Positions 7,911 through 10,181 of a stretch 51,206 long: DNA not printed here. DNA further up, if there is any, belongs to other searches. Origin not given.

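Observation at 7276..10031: Compact, motif-divergent glycyl radical enzyme (656 aa) translationally coupled to its activase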

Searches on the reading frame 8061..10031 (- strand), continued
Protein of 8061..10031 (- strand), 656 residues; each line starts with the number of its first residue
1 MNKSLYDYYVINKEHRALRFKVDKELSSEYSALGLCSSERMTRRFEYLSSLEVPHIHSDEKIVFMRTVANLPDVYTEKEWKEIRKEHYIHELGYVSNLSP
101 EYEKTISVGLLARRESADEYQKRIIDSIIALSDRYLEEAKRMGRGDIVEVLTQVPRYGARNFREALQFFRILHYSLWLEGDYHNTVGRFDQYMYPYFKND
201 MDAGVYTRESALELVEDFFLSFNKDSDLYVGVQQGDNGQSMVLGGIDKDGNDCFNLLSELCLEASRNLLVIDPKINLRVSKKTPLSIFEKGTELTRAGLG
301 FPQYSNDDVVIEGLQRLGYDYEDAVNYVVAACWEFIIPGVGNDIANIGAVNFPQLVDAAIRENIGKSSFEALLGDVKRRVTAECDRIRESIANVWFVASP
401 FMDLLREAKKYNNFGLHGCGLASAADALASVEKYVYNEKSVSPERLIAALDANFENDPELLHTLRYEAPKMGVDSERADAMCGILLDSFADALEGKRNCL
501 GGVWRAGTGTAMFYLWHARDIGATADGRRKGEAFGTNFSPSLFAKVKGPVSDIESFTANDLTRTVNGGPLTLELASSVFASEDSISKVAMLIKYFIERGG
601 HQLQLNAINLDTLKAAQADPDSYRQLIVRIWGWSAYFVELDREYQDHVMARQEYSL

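Call 38: find_encoding_contigs(protein=P0126, flank=8000, max_places=5)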
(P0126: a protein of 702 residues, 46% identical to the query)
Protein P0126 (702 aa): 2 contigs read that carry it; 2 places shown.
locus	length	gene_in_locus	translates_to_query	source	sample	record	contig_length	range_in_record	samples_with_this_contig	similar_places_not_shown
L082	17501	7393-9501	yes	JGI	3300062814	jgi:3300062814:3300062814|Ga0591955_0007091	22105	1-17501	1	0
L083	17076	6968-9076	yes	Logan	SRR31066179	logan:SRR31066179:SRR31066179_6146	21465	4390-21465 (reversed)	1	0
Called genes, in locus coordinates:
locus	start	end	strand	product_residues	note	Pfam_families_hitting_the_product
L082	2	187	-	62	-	?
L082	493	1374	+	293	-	PF00903:Glyoxalase, PF13669:Glyoxalase_4 (weak), PF00903:Glyoxalase (weak)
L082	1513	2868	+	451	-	PF13407:Peripla_BP_4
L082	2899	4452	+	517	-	PF00005:ABC_tran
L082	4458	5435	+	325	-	PF02653:BPD_transp_2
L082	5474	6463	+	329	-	PF02653:BPD_transp_2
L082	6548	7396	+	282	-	PF13353:Fer4_12, PF04055:Radical_SAM, PF00037:Fer4 (weak)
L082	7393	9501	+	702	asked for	PF02901:PFL-like, PF01228:Gly_radical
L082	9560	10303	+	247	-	PF00121:TIM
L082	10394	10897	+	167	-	PF01894:YjbQ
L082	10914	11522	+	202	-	PF13580:SIS_2 (faint), PF01380:SIS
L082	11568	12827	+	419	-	PF00890:FAD_binding_2, PF01266:DAO, PF01946:Thi4 (weak), PF12831:FAD_oxidored (weak), PF13450:NAD_binding_8 (weak)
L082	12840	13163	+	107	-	PF13510:Fer2_4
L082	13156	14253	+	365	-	PF00890:FAD_binding_2, PF01134:GIDA (weak), PF01266:DAO (weak), PF01494:FAD_binding_3 (weak), PF07992:Pyr_redox_2, PF12831:FAD_oxidored, PF13450:NAD_binding_8, PF13738:Pyr_redox_3, +3 more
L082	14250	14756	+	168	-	PF12838:Fer4_7 (faint), PF13187:Fer4_9 (weak), PF12837:Fer4_6 (faint), PF25160:LdpA_Fe-S-bd (weak), PF00037:Fer4 (weak)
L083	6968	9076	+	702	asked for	PF02901:PFL-like, PF01228:Gly_radical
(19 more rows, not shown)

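Call 40: find_encoding_contigs(protein=P0122, flank=8000, max_places=4)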
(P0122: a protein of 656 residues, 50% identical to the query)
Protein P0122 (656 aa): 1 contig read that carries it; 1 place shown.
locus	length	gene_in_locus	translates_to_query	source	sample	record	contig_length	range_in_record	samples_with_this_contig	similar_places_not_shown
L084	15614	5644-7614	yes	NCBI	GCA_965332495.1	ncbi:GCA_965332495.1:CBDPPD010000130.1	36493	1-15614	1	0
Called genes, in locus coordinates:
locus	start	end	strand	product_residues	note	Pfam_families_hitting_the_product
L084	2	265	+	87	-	?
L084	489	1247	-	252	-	PF14512:TM1586_NiRdase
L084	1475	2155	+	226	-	PF00657:Lipase_GDSL, PF04311:DUF459 (faint), PF13472:Lipase_GDSL_2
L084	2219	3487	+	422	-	PF06824:Glyco_hydro_125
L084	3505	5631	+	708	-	PF00933:Glyco_hydro_3, PF01915:Glyco_hydro_3_C, PF14310:Fn3-like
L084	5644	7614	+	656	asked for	PF02901:PFL-like, PF01228:Gly_radical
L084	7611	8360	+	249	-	PF13353:Fer4_12, PF04055:Radical_SAM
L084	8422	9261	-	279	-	PF00165:HTH_AraC, PF12833:HTH_18, PF00165:HTH_AraC (weak)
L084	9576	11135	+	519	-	-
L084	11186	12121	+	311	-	PF00528:BPD_transp_1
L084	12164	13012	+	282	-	PF00528:BPD_transp_1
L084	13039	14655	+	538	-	PF12010:DUF3502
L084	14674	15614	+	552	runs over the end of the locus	-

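Call 41: find_encoding_contigs(protein=P0127, flank=8000, max_places=4)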
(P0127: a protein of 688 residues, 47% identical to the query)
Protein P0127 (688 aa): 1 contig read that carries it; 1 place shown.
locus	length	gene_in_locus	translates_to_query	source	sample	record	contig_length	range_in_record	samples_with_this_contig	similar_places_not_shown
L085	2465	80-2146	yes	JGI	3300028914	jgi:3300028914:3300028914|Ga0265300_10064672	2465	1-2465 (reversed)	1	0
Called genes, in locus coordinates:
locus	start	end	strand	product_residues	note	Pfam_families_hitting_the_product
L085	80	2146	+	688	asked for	PF02901:PFL-like, PF01228:Gly_radical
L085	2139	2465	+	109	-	?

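Call 42: find_encoding_contigs(protein=P0135, flank=8000, max_places=4)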
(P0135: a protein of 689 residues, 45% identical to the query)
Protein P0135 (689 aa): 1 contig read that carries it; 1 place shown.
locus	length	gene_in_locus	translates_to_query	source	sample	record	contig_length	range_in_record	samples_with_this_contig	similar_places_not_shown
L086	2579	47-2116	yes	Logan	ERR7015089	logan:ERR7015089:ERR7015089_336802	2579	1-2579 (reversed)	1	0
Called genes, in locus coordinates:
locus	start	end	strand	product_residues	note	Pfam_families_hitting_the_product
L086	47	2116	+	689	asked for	PF02901:PFL-like, PF01228:Gly_radical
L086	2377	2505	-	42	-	-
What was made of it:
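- Tried and rejected: Three find_encoding_contigs look-ups returned contigs too short to be informative (calls 41, 42) or only one place.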

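Call 50: find_encoding_contigs(protein=P0159, flank=8000, max_places=4)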
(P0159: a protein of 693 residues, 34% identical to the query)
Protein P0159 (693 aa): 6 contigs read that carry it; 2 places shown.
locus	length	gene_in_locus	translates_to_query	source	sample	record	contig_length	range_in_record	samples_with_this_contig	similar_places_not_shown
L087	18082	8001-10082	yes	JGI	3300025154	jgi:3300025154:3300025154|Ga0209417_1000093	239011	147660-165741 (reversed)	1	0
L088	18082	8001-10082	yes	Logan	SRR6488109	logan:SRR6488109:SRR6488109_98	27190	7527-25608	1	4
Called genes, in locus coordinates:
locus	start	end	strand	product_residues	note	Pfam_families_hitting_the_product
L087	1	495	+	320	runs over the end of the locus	PF01073:3Beta_HSD, PF01370:Epimerase, PF02719:Polysacc_synt_2, PF04321:RmlD_sub_bind, PF05368:NmrA (faint), PF07993:NAD_binding_4, PF13460:NAD_binding_10, PF16363:GDP_Man_Dehyd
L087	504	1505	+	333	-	PF01370:Epimerase, PF02719:Polysacc_synt_2 (weak), PF04321:RmlD_sub_bind, PF16363:GDP_Man_Dehyd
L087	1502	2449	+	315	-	PF01370:Epimerase, PF02719:Polysacc_synt_2 (faint), PF04321:RmlD_sub_bind (weak), PF16363:GDP_Man_Dehyd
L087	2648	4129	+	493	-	-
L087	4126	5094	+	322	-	PF00535:Glycos_transf_2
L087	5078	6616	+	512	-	-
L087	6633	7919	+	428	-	PF01943:Polysacc_synt, PF13440:Polysacc_synt_3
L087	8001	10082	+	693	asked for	PF02901:PFL-like, PF01228:Gly_radical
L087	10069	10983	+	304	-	PF13353:Fer4_12, PF04055:Radical_SAM, PF13484:Fer4_16 (faint), PF12837:Fer4_6 (faint), PF12838:Fer4_7 (weak), PF13187:Fer4_9 (weak), PF13237:Fer4_10 (weak), PF00037:Fer4 (weak)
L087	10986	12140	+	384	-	PF12831:FAD_oxidored (faint), PF13450:NAD_binding_8, PF03275:GLF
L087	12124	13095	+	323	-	PF13641:Glyco_tranf_2_3 (faint), PF00535:Glycos_transf_2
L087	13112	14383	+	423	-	PF13439:Glyco_transf_4 (weak), PF13579:Glyco_trans_4_4 (weak), PF13692:Glyco_trans_1_4 (faint)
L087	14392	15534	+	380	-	PF02350:Epimerase_2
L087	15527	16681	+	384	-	PF13477:Glyco_trans_4_2, PF13439:Glyco_transf_4, PF13579:Glyco_trans_4_4, PF20706:GT4-conflict, PF00534:Glycos_transf_1, PF13692:Glyco_trans_1_4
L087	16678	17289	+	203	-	PF00583:Acetyltransf_1, PF13508:Acetyltransf_7, PF08445:FR47, PF13673:Acetyltransf_10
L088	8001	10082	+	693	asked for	PF02901:PFL-like, PF01228:Gly_radical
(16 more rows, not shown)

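Call 51: find_encoding_contigs(protein=P0148, flank=8000, max_places=4)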
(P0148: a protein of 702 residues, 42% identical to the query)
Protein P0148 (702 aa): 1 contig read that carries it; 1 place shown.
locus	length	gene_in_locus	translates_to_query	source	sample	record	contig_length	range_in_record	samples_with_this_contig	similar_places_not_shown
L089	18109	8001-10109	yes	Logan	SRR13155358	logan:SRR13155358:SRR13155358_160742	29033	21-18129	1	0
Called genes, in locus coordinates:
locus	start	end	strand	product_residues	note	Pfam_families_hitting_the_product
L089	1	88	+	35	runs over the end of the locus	?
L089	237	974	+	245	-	PF00106:adh_short, PF08659:KR, PF13561:adh_short_C2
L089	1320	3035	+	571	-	PF00501:AMP-binding, PF13193:AMP-binding_C (weak), PF00550:PP-binding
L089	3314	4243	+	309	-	PF01636:APH, PF02958:EcKL (weak), PF19974:TCAD9 (weak)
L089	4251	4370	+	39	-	-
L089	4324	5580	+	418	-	-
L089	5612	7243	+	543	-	PF02310:B12-binding, PF04055:Radical_SAM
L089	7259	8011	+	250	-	PF13353:Fer4_12, PF04055:Radical_SAM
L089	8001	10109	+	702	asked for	PF02901:PFL-like, PF01228:Gly_radical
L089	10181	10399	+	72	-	PF00550:PP-binding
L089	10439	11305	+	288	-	PF00535:Glycos_transf_2, PF10111:Glyco_tranf_2_2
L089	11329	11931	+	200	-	PF02223:Thymidylate_kin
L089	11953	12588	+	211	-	-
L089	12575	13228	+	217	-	-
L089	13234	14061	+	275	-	PF00702:Hydrolase (faint), PF05116:S6PP (weak), PF08282:Hydrolase_3, PF05116:S6PP (weak)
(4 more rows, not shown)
